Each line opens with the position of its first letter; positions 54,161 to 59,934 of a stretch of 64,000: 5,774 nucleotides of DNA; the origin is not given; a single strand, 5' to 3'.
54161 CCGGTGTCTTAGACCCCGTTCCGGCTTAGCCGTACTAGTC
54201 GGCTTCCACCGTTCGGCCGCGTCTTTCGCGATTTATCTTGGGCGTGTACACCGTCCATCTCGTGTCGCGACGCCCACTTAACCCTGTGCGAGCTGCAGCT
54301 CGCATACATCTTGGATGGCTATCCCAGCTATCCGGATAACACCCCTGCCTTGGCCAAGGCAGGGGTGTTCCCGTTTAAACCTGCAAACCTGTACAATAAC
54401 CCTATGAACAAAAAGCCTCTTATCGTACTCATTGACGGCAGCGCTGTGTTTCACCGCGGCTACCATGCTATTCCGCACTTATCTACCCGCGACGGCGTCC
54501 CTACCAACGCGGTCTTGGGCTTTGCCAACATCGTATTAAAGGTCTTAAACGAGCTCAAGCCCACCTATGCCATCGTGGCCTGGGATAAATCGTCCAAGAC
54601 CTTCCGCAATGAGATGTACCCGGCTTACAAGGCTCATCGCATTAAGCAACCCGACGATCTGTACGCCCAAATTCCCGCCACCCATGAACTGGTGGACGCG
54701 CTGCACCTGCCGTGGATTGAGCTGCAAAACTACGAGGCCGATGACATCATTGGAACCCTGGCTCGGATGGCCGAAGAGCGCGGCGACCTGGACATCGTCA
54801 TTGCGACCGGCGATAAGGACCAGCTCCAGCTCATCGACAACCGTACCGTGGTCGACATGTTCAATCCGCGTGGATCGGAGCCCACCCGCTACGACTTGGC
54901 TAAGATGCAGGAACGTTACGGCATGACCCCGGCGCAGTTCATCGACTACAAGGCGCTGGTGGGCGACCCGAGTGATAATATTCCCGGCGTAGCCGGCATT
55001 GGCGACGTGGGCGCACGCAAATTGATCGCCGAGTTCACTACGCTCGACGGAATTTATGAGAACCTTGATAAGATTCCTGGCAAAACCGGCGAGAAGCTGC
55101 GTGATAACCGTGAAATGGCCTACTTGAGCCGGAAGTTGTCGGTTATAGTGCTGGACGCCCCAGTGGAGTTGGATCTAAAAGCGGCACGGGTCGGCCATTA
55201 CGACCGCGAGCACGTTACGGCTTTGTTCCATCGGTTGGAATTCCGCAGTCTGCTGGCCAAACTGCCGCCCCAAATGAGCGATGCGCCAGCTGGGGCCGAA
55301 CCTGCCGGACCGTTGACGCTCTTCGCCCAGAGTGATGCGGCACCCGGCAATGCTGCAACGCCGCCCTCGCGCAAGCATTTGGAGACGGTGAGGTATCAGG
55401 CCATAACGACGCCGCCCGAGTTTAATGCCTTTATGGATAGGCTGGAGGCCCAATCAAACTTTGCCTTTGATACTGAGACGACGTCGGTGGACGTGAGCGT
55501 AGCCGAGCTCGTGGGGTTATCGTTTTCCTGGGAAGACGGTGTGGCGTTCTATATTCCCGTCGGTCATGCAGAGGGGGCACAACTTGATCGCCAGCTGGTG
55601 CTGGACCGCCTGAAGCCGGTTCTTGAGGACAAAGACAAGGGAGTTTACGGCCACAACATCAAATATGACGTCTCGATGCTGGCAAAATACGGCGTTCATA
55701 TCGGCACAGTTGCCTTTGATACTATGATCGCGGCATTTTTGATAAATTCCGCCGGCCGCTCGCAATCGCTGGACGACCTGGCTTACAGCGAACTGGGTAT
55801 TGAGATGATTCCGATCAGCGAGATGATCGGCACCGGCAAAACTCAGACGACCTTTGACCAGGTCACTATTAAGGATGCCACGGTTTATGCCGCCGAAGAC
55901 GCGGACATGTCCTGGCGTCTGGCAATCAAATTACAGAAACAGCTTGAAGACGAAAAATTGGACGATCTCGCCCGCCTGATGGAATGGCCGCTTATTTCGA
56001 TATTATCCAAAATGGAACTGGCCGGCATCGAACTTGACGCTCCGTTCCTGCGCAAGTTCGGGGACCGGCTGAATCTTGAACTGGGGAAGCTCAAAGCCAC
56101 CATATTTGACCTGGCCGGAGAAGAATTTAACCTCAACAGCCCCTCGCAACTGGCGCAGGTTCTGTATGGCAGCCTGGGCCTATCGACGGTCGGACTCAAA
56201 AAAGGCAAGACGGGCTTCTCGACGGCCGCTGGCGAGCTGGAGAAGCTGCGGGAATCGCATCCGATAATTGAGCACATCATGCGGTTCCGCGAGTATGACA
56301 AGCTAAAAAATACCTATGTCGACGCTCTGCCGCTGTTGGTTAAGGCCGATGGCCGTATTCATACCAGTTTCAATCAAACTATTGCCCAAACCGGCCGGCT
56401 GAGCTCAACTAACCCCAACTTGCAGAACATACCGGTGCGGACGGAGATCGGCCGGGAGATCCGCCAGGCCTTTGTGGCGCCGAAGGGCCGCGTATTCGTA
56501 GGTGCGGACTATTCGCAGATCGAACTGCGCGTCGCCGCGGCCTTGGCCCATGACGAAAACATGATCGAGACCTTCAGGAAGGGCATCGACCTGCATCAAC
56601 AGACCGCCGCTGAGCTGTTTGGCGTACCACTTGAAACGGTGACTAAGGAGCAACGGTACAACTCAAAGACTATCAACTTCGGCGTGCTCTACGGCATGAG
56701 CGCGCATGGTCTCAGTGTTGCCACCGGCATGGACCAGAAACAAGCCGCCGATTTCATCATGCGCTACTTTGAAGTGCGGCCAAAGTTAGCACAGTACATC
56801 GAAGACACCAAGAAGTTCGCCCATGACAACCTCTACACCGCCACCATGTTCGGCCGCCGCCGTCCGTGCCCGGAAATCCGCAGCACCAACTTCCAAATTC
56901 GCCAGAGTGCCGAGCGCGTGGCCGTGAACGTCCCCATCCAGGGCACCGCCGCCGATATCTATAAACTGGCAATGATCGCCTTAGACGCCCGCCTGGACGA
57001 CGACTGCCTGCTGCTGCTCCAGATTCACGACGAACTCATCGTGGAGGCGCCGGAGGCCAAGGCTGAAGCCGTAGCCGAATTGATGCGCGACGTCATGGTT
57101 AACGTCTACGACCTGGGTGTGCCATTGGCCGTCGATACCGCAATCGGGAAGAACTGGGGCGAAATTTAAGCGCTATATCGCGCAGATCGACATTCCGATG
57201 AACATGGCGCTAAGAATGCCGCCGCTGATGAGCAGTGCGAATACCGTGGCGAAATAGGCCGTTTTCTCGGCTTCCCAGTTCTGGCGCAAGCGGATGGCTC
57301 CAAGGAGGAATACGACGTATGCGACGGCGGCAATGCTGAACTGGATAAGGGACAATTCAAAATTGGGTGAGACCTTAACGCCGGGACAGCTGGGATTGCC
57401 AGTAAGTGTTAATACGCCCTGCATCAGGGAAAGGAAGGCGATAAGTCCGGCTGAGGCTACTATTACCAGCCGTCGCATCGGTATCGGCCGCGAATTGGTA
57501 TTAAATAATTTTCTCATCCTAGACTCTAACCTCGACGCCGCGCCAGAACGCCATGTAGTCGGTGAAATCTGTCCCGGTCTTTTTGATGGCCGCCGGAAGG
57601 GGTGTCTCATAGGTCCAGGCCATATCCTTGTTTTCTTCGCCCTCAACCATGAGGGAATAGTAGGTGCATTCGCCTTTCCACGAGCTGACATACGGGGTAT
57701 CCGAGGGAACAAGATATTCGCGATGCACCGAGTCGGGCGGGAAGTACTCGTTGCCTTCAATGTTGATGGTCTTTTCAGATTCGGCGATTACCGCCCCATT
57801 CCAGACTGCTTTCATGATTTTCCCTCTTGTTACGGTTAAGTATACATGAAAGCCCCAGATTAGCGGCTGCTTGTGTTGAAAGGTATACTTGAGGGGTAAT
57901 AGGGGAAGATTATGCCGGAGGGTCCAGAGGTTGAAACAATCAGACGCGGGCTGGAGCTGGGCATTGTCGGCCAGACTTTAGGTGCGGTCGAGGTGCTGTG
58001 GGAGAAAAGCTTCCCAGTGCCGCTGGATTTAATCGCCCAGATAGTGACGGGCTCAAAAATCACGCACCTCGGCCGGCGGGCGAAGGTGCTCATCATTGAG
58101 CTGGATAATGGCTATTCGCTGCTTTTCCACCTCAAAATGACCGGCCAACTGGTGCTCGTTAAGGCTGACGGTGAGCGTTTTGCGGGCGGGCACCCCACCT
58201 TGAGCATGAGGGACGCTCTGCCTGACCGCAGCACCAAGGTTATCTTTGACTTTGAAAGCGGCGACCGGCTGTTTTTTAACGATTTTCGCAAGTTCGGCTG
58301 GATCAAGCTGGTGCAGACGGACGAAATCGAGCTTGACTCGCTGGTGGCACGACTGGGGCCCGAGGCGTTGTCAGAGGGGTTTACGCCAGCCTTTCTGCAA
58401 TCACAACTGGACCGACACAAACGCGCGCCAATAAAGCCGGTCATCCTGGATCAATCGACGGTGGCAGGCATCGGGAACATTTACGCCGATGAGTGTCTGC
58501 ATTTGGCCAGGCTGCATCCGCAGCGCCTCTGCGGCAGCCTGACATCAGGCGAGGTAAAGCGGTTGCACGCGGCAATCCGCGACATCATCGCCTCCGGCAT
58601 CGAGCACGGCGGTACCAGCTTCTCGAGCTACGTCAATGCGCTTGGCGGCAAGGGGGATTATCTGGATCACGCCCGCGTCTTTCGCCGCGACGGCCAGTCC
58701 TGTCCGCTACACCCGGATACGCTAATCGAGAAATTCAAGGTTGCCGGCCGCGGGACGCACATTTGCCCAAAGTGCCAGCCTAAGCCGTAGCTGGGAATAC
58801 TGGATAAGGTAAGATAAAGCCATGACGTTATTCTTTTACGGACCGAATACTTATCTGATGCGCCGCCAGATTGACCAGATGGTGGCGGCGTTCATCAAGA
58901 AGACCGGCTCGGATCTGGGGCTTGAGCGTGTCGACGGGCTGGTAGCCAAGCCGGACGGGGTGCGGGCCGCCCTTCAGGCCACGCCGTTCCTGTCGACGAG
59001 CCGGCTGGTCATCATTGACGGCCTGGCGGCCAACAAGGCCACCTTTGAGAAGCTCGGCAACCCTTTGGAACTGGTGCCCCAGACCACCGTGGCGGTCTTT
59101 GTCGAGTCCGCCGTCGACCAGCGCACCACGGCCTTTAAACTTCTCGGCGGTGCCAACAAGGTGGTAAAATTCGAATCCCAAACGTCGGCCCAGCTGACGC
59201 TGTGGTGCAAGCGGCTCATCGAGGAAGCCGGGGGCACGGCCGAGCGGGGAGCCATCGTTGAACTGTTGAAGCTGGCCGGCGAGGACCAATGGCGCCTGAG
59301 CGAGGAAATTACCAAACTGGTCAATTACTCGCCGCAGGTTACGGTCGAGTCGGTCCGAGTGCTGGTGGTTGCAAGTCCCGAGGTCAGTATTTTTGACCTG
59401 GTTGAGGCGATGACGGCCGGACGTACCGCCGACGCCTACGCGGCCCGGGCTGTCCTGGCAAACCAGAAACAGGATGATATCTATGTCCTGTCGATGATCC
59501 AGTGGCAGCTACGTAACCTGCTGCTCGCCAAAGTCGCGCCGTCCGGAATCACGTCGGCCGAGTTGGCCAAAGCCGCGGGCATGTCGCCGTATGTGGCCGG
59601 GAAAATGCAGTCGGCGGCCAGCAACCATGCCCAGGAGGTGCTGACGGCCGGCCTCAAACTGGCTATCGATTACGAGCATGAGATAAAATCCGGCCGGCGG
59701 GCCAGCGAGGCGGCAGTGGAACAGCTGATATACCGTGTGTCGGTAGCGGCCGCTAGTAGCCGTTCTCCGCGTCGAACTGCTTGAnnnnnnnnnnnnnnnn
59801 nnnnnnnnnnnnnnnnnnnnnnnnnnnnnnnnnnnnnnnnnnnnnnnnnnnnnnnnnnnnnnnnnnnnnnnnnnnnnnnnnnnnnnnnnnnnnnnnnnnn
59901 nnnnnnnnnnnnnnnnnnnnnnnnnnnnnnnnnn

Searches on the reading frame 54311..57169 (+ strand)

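Call 67: search_protein_families(library=pfam, proteins=[window:54311-57169:+], max_evalue=0.00001)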
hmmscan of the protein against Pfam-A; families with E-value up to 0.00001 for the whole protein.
window:54311-57169:+ (952 aa): 5 families
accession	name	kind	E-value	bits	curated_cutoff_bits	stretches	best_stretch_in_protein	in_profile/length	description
PF00476.26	DNA_pol_A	-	1.5e-144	482.1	34.3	1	580-951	4-381/381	DNA polymerase family A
PF02739.22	5_3_exonuc_N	-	1.5e-53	181.3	34.3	1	38-204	2-164/164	5'-3' exonuclease, N-terminal resolvase-like domain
PF01367.25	5_3_exonuc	-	1.8e-31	108.9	40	1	206-299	2-96/97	5'-3' exonuclease, C-terminal SAM fold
PF01612.26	DNA_pol_A_exo1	-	8.8e-26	91.2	23.6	1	362-546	1-173/173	3'-5' exonuclease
PF22619.2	DNA_polI_exo1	-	1.3e-07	32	27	1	428-500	34-105/140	DNA polymerase I, ribonuclease H-like domain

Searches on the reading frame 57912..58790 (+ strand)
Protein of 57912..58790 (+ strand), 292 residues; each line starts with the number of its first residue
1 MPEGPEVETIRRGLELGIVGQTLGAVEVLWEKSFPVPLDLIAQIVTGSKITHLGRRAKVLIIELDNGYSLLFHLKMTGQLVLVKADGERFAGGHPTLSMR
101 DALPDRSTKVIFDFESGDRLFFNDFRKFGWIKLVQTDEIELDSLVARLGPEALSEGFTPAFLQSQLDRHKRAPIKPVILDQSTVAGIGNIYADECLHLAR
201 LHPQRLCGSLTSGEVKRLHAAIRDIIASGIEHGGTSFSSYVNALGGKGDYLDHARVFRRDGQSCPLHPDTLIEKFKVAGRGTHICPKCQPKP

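Call 67: search_protein_families(library=pfam, proteins=[window:57912-58790:+], max_evalue=0.00001)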
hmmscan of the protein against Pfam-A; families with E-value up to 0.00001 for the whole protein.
window:57912-58790:+ (292 aa): 2 families
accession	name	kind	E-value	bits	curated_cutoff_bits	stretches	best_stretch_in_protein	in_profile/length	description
PF01149.29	Fapy_DNA_glyco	-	8.8e-29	101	25.5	1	1-130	1-116/117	Formamidopyrimidine-DNA glycosylase N-terminal domain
PF06831.19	H2TH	-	1.9e-26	92.3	34.7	1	148-238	1-90/93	Formamidopyrimidine-DNA glycosylase H2TH domain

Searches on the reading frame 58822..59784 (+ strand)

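Call 67: search_protein_families(library=pfam, proteins=[window:58822-59784:+], max_evalue=0.00001)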
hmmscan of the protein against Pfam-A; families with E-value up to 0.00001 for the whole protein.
window:58822-59784:+ (320 aa): 2 families
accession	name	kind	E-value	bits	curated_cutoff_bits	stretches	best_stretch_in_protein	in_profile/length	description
PF21694.2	DNA_pol3_delta_C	-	4.2e-18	65.9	27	1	189-305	3-120/121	DNA polymerase III delta subunit, C-terminal domain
PF06144.19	DNA_pol3_delta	-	9.3e-08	32.5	21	1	4-117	2-123/124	DNA polymerase III, delta subunit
